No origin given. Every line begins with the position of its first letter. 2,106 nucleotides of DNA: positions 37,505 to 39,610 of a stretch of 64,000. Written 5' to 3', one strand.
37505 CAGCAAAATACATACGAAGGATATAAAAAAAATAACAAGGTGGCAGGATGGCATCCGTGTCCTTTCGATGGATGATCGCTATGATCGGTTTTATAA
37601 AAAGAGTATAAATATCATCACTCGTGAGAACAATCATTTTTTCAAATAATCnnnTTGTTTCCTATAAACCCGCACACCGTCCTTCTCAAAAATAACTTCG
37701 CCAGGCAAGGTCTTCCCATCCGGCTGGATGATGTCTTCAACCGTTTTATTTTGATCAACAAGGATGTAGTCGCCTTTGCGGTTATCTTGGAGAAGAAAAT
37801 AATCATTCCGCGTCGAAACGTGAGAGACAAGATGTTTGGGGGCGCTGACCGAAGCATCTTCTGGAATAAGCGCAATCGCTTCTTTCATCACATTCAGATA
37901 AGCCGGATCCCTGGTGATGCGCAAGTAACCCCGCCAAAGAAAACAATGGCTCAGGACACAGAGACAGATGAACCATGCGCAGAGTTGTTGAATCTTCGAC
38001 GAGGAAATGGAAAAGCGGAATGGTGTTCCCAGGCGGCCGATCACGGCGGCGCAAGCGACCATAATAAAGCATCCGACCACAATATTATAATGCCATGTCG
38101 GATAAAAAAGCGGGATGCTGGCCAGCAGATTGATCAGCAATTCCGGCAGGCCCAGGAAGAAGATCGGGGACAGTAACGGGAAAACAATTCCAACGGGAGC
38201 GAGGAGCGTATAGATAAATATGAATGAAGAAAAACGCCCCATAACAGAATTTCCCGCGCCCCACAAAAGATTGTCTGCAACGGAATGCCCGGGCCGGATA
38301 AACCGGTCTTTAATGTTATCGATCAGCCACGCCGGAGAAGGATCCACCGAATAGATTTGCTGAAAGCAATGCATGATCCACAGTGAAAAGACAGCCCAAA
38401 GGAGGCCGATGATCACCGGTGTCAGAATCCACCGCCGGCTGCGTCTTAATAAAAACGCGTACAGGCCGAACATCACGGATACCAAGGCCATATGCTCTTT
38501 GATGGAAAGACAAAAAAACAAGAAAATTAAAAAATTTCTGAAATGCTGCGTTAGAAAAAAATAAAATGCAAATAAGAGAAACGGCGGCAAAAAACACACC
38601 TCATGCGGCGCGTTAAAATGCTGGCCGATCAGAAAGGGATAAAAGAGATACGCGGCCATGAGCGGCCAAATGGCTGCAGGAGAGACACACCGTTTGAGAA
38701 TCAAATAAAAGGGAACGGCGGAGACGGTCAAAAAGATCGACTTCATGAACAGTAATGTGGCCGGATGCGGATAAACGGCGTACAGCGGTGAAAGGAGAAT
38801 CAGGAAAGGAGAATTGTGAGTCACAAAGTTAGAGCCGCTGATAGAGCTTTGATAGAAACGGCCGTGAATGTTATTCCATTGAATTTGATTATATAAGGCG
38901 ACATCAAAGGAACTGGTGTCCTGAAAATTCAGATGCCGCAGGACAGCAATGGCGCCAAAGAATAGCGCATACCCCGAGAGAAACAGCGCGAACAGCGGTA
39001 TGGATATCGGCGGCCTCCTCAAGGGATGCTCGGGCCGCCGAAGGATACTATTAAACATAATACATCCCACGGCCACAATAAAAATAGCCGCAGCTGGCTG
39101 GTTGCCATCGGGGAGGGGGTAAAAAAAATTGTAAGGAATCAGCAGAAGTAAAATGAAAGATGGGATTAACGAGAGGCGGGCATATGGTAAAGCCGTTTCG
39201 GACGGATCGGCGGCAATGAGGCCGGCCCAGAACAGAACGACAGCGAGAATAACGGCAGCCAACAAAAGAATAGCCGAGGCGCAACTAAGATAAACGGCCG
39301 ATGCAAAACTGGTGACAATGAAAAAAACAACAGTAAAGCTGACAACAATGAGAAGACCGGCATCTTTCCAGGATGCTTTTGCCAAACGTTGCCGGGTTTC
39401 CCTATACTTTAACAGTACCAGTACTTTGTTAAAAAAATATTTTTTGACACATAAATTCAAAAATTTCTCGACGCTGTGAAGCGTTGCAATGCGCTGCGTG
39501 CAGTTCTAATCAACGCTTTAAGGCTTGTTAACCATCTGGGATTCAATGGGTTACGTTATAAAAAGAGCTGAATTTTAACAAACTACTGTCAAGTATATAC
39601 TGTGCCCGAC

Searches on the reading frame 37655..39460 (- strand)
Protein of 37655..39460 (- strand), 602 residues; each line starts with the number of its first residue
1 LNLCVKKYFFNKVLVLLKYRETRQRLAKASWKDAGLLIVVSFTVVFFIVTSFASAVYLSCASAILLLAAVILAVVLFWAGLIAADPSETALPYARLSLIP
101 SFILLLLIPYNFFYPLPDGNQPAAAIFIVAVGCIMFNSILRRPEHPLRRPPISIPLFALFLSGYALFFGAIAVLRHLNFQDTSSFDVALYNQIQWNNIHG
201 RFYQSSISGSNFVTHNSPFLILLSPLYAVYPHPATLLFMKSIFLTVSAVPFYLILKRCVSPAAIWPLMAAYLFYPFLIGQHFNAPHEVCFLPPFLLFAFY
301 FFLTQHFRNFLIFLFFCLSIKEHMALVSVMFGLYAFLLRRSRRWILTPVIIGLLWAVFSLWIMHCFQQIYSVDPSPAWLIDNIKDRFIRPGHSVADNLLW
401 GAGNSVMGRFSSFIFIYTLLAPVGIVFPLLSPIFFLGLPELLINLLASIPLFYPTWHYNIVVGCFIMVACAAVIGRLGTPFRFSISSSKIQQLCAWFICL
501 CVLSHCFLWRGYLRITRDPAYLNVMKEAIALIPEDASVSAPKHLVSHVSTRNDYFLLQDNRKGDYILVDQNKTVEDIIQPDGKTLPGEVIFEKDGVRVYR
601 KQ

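Call 64: search_protein_families(library=pfam, proteins=[window:37655-39460:-], max_evalue=0.0001)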
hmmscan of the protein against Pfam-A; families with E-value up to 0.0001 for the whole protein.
window:37655-39460:- (602 aa): 1 family
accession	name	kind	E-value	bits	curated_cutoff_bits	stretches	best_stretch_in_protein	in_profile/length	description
PF09852.15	DUF2079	-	2e-37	129.8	28.2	1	182-577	7-419/459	Predicted membrane protein (DUF2079)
